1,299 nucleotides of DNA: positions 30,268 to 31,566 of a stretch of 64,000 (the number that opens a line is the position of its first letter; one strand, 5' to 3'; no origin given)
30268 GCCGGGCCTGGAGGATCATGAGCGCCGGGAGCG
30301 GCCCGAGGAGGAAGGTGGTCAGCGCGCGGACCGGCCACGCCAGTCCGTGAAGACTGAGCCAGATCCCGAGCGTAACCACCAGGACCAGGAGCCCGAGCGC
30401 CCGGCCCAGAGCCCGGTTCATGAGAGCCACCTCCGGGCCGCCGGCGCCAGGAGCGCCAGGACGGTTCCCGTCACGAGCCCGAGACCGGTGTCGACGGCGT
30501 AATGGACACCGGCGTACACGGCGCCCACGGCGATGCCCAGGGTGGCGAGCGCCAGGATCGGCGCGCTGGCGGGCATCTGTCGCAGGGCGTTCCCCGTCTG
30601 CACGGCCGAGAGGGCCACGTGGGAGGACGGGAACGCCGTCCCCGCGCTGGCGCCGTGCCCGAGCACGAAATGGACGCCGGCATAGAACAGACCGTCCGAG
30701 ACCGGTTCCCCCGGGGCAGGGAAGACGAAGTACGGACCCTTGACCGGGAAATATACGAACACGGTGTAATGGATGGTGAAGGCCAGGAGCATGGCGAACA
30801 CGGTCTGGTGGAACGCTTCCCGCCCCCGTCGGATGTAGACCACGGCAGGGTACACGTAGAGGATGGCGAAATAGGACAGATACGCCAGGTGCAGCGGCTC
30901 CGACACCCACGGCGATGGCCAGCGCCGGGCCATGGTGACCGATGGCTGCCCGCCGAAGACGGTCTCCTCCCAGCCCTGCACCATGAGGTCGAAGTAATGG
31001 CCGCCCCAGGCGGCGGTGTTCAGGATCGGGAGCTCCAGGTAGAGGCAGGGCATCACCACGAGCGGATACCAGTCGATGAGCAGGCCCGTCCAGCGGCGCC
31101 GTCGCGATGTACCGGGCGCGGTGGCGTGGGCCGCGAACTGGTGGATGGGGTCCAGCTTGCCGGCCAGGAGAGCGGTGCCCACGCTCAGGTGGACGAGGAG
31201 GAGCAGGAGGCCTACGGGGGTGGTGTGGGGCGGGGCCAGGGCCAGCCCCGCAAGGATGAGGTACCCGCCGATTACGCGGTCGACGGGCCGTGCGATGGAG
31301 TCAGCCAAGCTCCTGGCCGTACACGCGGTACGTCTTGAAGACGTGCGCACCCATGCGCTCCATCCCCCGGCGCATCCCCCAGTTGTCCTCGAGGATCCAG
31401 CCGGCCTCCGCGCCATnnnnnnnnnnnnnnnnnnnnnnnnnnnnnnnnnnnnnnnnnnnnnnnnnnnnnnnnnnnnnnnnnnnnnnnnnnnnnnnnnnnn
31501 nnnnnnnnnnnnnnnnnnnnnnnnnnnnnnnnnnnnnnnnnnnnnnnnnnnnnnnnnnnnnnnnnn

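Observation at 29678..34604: Compact sphingoid- or capnoid-type lipid biosynthesis operon with a PAP2_3 head-group enzyme and a CPBP protease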

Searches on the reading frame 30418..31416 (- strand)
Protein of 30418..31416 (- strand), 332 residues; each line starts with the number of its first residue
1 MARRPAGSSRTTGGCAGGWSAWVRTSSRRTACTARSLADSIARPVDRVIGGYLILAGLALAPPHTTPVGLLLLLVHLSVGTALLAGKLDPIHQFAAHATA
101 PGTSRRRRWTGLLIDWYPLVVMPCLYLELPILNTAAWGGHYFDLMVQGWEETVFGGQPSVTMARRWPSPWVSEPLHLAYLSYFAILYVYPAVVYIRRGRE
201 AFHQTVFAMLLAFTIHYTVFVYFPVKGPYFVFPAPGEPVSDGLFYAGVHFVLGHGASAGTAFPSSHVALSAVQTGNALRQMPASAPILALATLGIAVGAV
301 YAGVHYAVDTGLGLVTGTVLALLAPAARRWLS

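Call 3: search_protein_families(library=pfam, proteins=[window:30418-31416:-], max_evalue=0.01)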
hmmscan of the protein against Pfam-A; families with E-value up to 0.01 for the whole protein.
window:30418-31416:- (332 aa): 2 families
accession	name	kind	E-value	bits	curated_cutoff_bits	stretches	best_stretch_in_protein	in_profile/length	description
PF14378.12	PAP2_3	-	9.8e-12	45.5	27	1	168-321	25-188/190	PAP2 superfamily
PF01569.27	PAP2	-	8.5e-05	22.8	27.2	1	259-327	48-124/130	PAP2 superfamily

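Call 4: search_protein_families(library=ncbifam, proteins=[window:30418-31416:-], max_evalue=0.01)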
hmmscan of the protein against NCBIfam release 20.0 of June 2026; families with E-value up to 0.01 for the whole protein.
window:30418-31416:- (332 aa): 0 families

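Call 51: search_solved_structures(query=window:30418-31308:-, max_evalue=10)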
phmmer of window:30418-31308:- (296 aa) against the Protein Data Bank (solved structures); distinct sequences matched with E-value up to 10: 0.

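Call 70: find_homologous_proteins(query=window:30418-31308:-, max_evalue=0.001)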
Query window:30418-31308:- (296 aa): 153 proteins with E <= 0.001 among 8000 candidates; the best 120 are listed.
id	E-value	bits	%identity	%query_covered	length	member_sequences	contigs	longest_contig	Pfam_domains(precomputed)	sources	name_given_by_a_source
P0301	4.8e-192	655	100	100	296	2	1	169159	PF14378.13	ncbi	ncbi:MAG: phosphatase PAP2 family protein [Longimicrobiales bacterium]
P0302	6.8e-106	372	59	100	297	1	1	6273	PF01569.28,PF14378.13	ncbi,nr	ncbi:MAG: phosphatase PAP2 family protein [Longimicrobiales bacterium]|nr:phosphatase PAP2 family pr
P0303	8.4e-103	362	62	91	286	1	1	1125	PF14378.13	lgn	-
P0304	2.4e-102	361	57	100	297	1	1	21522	PF01569.28,PF14378.13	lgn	-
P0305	7.3e-101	356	57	98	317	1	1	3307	PF01569.28,PF14378.13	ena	-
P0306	2.4e-100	354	58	98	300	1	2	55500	PF01569.28,PF14378.13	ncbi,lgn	-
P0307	2.6e-99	351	61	96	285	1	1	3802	PF01569.28,PF14378.13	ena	-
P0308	1.4e-98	348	59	96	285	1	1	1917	PF01569.28,PF14378.13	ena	-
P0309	8.5e-98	346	58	96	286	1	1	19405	PF01569.28,PF14378.13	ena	-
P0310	1.4e-97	345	59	92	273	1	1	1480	PF14378.13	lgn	-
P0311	3.7e-95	337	59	89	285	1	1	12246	PF01569.28,PF14378.13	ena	-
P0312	6.9e-94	333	54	96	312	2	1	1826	PF01569.28,PF14378.13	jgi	jgi:membrane-associated phospholipid phosphatase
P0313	6.8e-91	323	53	92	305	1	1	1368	PF01569.28,PF14378.13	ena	-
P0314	1.1e-89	319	54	96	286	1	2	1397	PF01569.28,PF14378.13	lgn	-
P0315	1.4e-89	319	57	94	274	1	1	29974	PF14378.13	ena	-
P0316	1.9e-85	305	51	98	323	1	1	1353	PF14378.13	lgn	-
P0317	4.9e-84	301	53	100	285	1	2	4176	PF01569.28,PF14378.13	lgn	-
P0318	8.5e-84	300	51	99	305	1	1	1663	PF14378.13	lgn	-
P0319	1.2e-82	296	49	93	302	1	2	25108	PF01569.28,PF14378.13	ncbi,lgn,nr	ncbi:MAG: hypothetical protein GWM90_10155 [Gemmatimonadetes bacterium]|nr:hypothetical protein [Gem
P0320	7.9e-82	293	49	100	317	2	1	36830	PF01569.28,PF14378.13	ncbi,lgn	ncbi:MAG: phosphatase PAP2 family protein [Candidatus Longimicrobiales bacterium M2_2A_002]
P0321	1.7e-81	292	48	98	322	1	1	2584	PF01569.28,PF14378.13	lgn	-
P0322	3.3e-81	291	46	99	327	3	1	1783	PF01569.28,PF14378.13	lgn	-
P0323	6.3e-80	287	51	98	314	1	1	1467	PF01569.28,PF14378.13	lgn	-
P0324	1.0e-79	286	46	96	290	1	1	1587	PF14378.13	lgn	-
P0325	1.2e-79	286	49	100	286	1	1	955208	PF01569.28,PF14378.13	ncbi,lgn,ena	-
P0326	3.7e-78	281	50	100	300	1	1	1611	PF01569.28,PF14378.13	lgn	-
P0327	2.6e-76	275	49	100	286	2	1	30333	PF01569.28,PF14378.13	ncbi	-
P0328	2.7e-75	272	50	95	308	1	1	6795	PF01569.28,PF14378.13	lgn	-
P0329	8.8e-75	270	49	98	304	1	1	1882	PF01569.28,PF14378.13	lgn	-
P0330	1.0e-72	263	52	78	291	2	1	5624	PF01569.28,PF14378.13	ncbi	ncbi:MAG: phosphatase PAP2 family protein, partial [Gemmatimonadota bacterium]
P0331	2.5e-70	255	53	81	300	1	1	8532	PF14378.13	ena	-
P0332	6.7e-70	254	47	98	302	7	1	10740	PF01569.28,PF14378.13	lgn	-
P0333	7.2e-69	251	46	96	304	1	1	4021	PF01569.28,PF14378.13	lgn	-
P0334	1.2e-68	250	46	94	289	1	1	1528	PF01569.28,PF14378.13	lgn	-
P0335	2.6e-68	249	46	92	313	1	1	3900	PF01569.28,PF14378.13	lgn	-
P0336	6.9e-68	247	49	89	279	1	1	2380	PF01569.28,PF14378.13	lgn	-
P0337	3.4e-67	245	55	67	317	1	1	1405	PF01569.28,PF14378.13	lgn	-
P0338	6.0e-67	244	46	97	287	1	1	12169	PF01569.28,PF14378.13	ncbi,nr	ncbi:MAG TPA: phosphatase PAP2 family protein [Longimicrobiales bacterium]|nr:phosphatase PAP2 famil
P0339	9.0e-67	244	45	95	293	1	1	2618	PF01569.28,PF14378.13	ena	-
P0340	1.4e-65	240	50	73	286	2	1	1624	PF01569.28,PF14378.13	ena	-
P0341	2.4e-65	239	44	97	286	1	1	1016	PF01569.28,PF14378.13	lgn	-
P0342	3.4e-65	239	45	97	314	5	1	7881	PF14378.13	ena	-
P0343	6.9e-65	238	46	98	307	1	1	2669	PF01569.28,PF14378.13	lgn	-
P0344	7.6e-65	237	50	75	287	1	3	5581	PF01569.28,PF14378.13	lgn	-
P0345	1.5e-64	237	46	97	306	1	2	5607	PF01569.28,PF14378.13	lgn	-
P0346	1.8e-64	236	47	90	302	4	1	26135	PF01569.28,PF14378.13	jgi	jgi:membrane-associated phospholipid phosphatase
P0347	4.3e-64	235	52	70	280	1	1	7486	PF01569.28,PF14378.13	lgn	-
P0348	5.1e-64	235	49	73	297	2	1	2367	PF01569.28,PF14378.13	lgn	-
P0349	7.4e-64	234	47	93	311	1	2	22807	PF01569.28,PF14378.13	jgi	jgi:membrane-associated phospholipid phosphatase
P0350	3.0e-63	232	46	98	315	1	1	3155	PF01569.28,PF14378.13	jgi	-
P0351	3.2e-63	232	45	98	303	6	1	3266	PF01569.28,PF14378.13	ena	-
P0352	4.0e-63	232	50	79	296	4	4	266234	PF01569.28,PF14378.13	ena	-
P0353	5.2e-63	231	45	98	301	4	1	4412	PF01569.28,PF14378.13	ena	-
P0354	2.9e-62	229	45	97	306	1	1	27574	PF01569.28,PF14378.13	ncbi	-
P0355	5.0e-62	228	45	97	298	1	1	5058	PF01569.28,PF14378.13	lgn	-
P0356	7.0e-62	228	45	96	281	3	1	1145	PF01569.28,PF14378.13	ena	-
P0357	7.1e-62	228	46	97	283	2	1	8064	PF01569.28,PF14378.13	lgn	-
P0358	1.1e-61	227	46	80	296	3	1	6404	PF01569.28,PF14378.13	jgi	jgi:membrane-associated phospholipid phosphatase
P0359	2.1e-61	226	48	72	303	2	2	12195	PF01569.28,PF14378.13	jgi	jgi:membrane-associated phospholipid phosphatase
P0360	7.9e-61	224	44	97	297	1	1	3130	PF01569.28,PF14378.13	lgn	-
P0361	8.6e-61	224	44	98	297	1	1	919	PF01569.28,PF14378.13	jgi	jgi:membrane-associated phospholipid phosphatase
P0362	1.8e-60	223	48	93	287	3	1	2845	PF01569.28,PF14378.13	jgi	jgi:membrane-associated phospholipid phosphatase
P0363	1.8e-60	223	49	67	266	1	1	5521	PF01569.28,PF14378.13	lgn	-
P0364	1.9e-60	223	48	74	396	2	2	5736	PF01569.28,PF14378.13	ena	-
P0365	2.4e-60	223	43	96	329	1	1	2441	PF01569.28,PF14378.13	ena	-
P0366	5.5e-60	222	43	97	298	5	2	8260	PF01569.28,PF14378.13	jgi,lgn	jgi:membrane-associated phospholipid phosphatase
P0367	6.6e-60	221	44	93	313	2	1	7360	PF01569.28,PF14378.13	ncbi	-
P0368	1.0e-59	221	45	100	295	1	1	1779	PF01569.28,PF14378.13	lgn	-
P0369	1.3e-59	220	48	71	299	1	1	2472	PF01569.28,PF14378.13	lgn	-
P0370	1.3e-59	220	42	100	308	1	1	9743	PF01569.28,PF14378.13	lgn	-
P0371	2.1e-59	220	46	75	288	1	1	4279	PF01569.28,PF14378.13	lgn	-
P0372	1.7e-58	217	42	99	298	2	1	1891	PF01569.28,PF14378.13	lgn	-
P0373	2.0e-58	216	49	73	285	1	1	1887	PF01569.28,PF14378.13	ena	-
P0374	2.3e-58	216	44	90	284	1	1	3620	PF01569.28,PF14378.13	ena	-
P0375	2.8e-58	216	50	71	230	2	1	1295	PF01569.28,PF14378.13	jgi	jgi:membrane-associated phospholipid phosphatase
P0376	5.2e-58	215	47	72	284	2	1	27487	PF01569.28,PF14378.13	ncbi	ncbi:MAG TPA: phosphatase PAP2 family protein [Longimicrobiales bacterium]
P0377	7.0e-58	215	45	97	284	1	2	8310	PF01569.28,PF14378.13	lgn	-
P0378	1.1e-57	214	43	98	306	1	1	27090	PF01569.28,PF14378.13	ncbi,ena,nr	ncbi:MAG TPA: phosphatase PAP2 family protein [Longimicrobiales bacterium]|nr:phosphatase PAP2 famil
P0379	3.0e-57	213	47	71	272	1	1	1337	PF01569.28,PF14378.13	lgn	-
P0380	9.0e-57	211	48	76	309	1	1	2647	PF01569.28,PF14378.13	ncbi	-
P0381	2.3e-56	210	42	97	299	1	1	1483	PF01569.28,PF14378.13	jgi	jgi:membrane-associated phospholipid phosphatase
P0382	3.4e-56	209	49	75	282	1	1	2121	PF01569.28,PF14378.13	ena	-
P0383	7.1e-56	208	48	74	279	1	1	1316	PF01569.28,PF14378.13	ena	-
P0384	1.1e-55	207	41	94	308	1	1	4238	PF01569.28,PF14378.13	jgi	jgi:membrane-associated phospholipid phosphatase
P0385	1.4e-55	207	47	74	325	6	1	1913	PF01569.28,PF14378.13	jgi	jgi:membrane-associated phospholipid phosphatase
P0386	3.7e-55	206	47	76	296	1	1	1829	PF01569.28,PF14378.13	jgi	jgi:membrane-associated phospholipid phosphatase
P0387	2.9e-54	203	42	95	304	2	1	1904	PF01569.28,PF14378.13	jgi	jgi:membrane-associated phospholipid phosphatase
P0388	5.9e-54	202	42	98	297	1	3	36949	PF01569.28,PF14378.13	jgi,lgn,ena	-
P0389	5.9e-54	202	40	100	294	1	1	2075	PF01569.28,PF14378.13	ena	-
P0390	4.0e-53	199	39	97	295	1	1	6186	PF01569.28,PF14378.13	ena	-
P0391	1.2e-52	197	42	90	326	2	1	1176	PF01569.28,PF14378.13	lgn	-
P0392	1.3e-52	197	50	71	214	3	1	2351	PF01569.28,PF14378.13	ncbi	ncbi:MAG: phosphatase PAP2 family protein, partial [Longimicrobiales bacterium]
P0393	4.8e-52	195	48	74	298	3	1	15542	PF01569.28,PF14378.13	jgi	jgi:membrane-associated phospholipid phosphatase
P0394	1.1e-51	194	49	72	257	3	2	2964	PF01569.28,PF14378.13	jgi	jgi:membrane-associated phospholipid phosphatase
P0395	3.9e-48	183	42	72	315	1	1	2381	PF01569.28,PF14378.13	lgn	-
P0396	8.1e-48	182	43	93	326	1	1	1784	PF01569.28,PF14378.13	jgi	jgi:membrane-associated phospholipid phosphatase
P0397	3.8e-47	179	44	95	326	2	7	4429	PF01569.28,PF14378.13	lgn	-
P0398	1.5e-46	177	45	67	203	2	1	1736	PF01569.28,PF14378.13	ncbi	ncbi:MAG TPA: phosphatase PAP2 family protein, partial [Longimicrobiales bacterium]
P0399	1.0e-42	165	44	68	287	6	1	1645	PF01569.28,PF14378.13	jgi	jgi:membrane-associated phospholipid phosphatase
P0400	3.2e-42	163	44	75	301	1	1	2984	PF01569.28,PF14378.13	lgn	-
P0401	2.0e-41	161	44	69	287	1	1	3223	PF01569.28,PF14378.13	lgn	-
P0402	3.6e-41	160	42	88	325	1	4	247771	PF01569.28,PF14378.13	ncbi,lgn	-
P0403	7.4e-41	159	42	74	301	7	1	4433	PF01569.28,PF14378.13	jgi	jgi:membrane-associated phospholipid phosphatase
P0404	4.0e-40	156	44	73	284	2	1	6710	PF01569.28,PF14378.13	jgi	-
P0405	5.4e-40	156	46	56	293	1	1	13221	PF14360.13,PF01569.28,PF14378.13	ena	-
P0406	1.2e-39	155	41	73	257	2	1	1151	PF01569.28,PF14378.13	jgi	jgi:membrane-associated phospholipid phosphatase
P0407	9.0e-39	152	41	69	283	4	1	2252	PF14378.13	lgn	-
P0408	9.5e-39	152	41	76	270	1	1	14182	PF01569.28,PF14378.13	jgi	jgi:membrane-associated phospholipid phosphatase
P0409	2.1e-38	151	44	71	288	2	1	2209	PF01569.28,PF14378.13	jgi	jgi:membrane-associated phospholipid phosphatase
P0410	3.1e-38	150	43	74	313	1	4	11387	PF01569.28,PF14378.13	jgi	jgi:membrane-associated phospholipid phosphatase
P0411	3.3e-38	150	39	76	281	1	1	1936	PF01569.28,PF14378.13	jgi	jgi:membrane-associated phospholipid phosphatase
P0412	9.6e-38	149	40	70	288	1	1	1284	PF14378.13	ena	-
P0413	9.8e-38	148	41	63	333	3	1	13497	PF14378.13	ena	-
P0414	1.0e-36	145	38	76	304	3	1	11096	PF01569.28,PF14378.13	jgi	jgi:hypothetical protein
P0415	7.8e-36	142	40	78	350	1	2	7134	PF14378.13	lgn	-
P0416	3.9e-35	140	41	71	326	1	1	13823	PF01569.28,PF14378.13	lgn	-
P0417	8.8e-35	139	38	89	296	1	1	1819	PF14360.13,PF01569.28,PF14378.13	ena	-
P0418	3.3e-34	137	40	67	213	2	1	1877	PF01569.28,PF14378.13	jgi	jgi:membrane-associated phospholipid phosphatase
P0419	6.2e-34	136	39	78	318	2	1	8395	PF01569.28,PF14378.13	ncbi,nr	ncbi:MAG TPA: phosphatase PAP2 family protein [Candidatus Saccharimonadales bacterium]|nr:phosphatas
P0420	1.2e-33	135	42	73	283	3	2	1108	PF14378.13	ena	-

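Call 73: find_encoding_contigs(protein=P0402, flank=7000, max_places=1)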
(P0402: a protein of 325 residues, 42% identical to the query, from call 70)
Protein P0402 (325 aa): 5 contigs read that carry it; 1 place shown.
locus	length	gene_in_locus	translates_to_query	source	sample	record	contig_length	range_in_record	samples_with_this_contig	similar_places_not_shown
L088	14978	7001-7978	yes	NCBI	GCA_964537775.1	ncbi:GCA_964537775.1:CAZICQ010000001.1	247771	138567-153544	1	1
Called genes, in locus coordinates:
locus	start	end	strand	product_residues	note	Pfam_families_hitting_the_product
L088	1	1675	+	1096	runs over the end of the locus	PF00501:AMP-binding, PF23024:AMP-dom_DIP2-like, PF00550:PP-binding, PF00155:Aminotran_1_2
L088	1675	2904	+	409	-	PF01266:DAO, PF13450:NAD_binding_8 (weak)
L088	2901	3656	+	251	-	PF01522:Polysacc_deac_1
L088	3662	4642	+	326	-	PF03706:LPG_synthase_TM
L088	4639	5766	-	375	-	PF13439:Glyco_transf_4, PF13579:Glyco_trans_4_4, PF08288:PIGA (faint), PF20706:GT4-conflict, PF00534:Glycos_transf_1, PF13692:Glyco_trans_1_4, PF13524:Glyco_trans_1_2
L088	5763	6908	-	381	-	-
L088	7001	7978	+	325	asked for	PF14378:PAP2_3, PF01569:PAP2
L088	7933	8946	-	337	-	PF00294:PfkB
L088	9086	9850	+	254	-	PF02405:MlaE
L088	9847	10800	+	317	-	PF13304:AAA_21 (faint), PF00005:ABC_tran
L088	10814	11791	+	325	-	PF02470:MlaD, PF28544:Helical_needle (weak)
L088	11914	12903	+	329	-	PF06089:Asparaginase_II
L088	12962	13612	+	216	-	PF02627:CMD (weak)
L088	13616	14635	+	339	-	PF01018:GTP1_OBG, PF02421:FeoB_N, PF01926:MMR_HSR1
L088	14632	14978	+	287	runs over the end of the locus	PF02481:DNA_processg_A, PF17782:WHD_DprA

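Call 74: find_encoding_contigs(protein=P0352, flank=7000, max_places=1)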
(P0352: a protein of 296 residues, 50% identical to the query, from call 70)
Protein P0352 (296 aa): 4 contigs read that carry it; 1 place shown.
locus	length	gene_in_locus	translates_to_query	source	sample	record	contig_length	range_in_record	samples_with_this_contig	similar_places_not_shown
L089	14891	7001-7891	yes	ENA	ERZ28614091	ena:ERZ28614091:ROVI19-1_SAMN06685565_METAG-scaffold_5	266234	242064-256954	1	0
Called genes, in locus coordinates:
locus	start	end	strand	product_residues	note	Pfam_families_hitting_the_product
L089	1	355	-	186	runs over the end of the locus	PF01923:Cob_adeno_trans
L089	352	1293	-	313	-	PF02016:Peptidase_S66, PF17676:Peptidase_S66C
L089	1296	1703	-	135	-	-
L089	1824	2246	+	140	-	-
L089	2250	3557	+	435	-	PF00202:Aminotran_3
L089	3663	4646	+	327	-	PF01073:3Beta_HSD, PF01370:Epimerase, PF04321:RmlD_sub_bind, PF05368:NmrA (weak), PF13460:NAD_binding_10, PF16363:GDP_Man_Dehyd, PF07993:NAD_binding_4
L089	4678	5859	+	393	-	PF00155:Aminotran_1_2, PF01212:Beta_elim_lyase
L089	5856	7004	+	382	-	PF00583:Acetyltransf_1 (faint)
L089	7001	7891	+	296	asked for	PF14378:PAP2_3, PF01569:PAP2 (weak)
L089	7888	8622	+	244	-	PF02517:Rce1-like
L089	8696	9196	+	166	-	PF07332:Phage_holin_3_6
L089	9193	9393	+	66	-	-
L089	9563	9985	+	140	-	-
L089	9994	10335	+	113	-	-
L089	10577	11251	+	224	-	PF01464:SLT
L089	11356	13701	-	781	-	PF07676:PD40 (faint), PF26549:Tricorn_N, PF00930:DPPIV_N, PF02129:Peptidase_S15, PF00561:Abhydrolase_1 (weak), PF20434:BD-FAE, PF00326:Peptidase_S9, PF01738:DLH (weak), +2 more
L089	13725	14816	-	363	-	PF00365:PFK, PF01513:NAD_kinase (weak)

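Call 75: find_encoding_contigs(protein=P0419, flank=7000, max_places=1)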
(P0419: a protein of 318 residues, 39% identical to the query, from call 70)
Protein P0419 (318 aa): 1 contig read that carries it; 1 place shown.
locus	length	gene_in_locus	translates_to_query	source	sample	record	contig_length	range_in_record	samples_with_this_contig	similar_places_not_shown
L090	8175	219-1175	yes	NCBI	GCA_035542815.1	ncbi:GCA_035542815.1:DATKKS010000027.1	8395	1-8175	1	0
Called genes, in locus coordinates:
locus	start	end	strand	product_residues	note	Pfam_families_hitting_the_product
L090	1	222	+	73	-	?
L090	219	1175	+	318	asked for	PF14378:PAP2_3, PF01569:PAP2 (weak)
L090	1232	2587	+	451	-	PF00696:AA_kinase, PF22468:ACT_9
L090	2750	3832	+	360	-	-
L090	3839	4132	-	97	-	-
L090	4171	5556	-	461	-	PF07690:MFS_1, PF00083:Sugar_tr, PF07690:MFS_1 (weak)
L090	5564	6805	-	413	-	PF04551:GcpE, PF26540:GcpE_C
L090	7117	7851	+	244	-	PF01738:DLH, PF00326:Peptidase_S9 (faint), PF08840:BAAT_C (faint)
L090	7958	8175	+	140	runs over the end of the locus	-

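Call 78: predict_structure(alignment_id=A4)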
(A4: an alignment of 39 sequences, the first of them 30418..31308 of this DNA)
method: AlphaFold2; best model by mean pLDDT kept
length: 296 residues; sequences in the alignment: 39
mean_pLDDT: 92.7   pTM: 0.91
mean pLDDT of the five models: 92.7, 92.2, 91.6, 91.4, 88.7
residues with pLDDT >= 90: 239; 70-90: 47; 50-70: 9; < 50: 1
segments of 3 or more residues with pLDDT < 50: none
pLDDT, mean of each block of 10 residues (from residue 1): 79 97 92 96 97 89 89 93 94 93 94 97 92 94 96 98 97 97 93 80 88 85 75 98 98 98 92 96 98 95
secondary structure, 60 per line:
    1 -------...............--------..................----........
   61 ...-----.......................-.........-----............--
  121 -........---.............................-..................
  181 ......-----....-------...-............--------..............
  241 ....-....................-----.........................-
elements in order: H8-22 H31-48 H53-63 H69-91 H93-101 H107-118 H122-129 H133-161 H163-186 H192-195 H207-218 H227-244 H246-265 H271-295
